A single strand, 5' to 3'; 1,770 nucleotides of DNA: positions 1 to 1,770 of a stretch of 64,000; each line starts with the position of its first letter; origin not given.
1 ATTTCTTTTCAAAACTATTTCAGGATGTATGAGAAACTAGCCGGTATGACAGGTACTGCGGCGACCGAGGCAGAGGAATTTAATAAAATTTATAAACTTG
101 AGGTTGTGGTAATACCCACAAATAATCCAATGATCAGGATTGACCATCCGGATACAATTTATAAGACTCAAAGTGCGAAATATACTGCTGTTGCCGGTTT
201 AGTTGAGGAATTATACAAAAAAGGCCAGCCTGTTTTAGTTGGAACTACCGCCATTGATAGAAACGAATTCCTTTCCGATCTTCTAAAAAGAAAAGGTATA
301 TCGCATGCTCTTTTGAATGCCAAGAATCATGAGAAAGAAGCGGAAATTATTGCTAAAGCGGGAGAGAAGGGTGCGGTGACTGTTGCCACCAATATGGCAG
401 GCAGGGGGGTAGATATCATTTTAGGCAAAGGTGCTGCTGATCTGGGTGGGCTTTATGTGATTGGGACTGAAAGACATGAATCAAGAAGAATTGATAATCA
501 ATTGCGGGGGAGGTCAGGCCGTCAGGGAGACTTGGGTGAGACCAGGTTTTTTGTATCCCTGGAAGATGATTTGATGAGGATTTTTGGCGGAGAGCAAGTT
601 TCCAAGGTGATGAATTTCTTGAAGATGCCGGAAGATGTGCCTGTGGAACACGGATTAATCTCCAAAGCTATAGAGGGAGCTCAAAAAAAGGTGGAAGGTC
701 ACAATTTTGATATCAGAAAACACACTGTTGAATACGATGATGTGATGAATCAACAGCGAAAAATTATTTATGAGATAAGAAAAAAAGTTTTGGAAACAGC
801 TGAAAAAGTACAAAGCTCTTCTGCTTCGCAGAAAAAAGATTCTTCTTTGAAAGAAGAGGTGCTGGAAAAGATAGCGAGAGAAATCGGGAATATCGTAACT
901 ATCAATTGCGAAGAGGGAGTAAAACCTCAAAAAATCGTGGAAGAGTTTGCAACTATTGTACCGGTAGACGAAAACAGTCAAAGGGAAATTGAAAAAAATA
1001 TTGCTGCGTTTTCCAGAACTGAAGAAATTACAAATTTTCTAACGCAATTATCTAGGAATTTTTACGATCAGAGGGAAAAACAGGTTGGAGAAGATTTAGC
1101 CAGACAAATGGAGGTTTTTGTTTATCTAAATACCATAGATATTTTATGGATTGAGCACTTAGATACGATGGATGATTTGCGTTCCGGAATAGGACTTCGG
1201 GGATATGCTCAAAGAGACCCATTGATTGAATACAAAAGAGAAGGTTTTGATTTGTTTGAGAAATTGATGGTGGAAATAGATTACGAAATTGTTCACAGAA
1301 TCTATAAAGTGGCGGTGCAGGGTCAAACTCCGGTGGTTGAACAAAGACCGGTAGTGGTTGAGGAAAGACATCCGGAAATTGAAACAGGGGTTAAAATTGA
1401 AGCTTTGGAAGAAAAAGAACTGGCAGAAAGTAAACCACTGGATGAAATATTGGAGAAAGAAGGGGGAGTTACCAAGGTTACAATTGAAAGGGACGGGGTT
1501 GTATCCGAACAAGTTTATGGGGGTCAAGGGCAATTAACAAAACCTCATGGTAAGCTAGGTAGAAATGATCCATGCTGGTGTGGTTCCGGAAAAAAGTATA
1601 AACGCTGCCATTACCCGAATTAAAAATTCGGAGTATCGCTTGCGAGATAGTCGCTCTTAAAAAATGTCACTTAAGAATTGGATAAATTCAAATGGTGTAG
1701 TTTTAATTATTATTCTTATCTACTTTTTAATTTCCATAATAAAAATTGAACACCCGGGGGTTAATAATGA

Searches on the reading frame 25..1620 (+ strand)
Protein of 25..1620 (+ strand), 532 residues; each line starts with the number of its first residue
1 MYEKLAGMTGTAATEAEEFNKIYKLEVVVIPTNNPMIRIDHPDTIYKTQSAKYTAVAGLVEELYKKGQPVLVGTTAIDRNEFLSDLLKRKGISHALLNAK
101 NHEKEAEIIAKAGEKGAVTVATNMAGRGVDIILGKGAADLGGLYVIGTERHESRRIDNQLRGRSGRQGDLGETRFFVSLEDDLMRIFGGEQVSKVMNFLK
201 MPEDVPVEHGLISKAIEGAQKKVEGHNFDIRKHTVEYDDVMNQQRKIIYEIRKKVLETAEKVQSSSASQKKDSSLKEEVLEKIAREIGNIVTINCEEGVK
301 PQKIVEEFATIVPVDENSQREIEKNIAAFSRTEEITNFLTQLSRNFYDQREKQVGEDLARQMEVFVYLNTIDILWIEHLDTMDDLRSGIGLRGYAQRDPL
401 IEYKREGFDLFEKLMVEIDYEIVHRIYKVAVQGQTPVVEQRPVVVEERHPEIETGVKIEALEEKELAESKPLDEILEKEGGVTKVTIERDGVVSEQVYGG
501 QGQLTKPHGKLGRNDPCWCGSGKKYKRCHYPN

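Call 6: search_protein_families(library=pfam, proteins=[window:25-1620:+], max_evalue=0.001)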
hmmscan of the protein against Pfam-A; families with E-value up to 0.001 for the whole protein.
window:25-1620:+ (532 aa): 4 families
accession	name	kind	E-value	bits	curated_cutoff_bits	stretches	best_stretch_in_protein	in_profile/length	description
PF21090.3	P-loop_SecA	-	4.9e-75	252.1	27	2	35-135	1-101/205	SecA P-loop domain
PF07516.18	SecA_SW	-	6.3e-57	193.3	26.7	1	206-429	1-199/200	SecA Wing and Scaffold domain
PF02810.21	SEC-C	-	1.6e-10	41.1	20.4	1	513-531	1-19/19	SEC-C motif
PF00271.37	Helicase_C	-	0.00033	21.3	23.5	1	60-168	10-110/110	Helicase conserved C-terminal domain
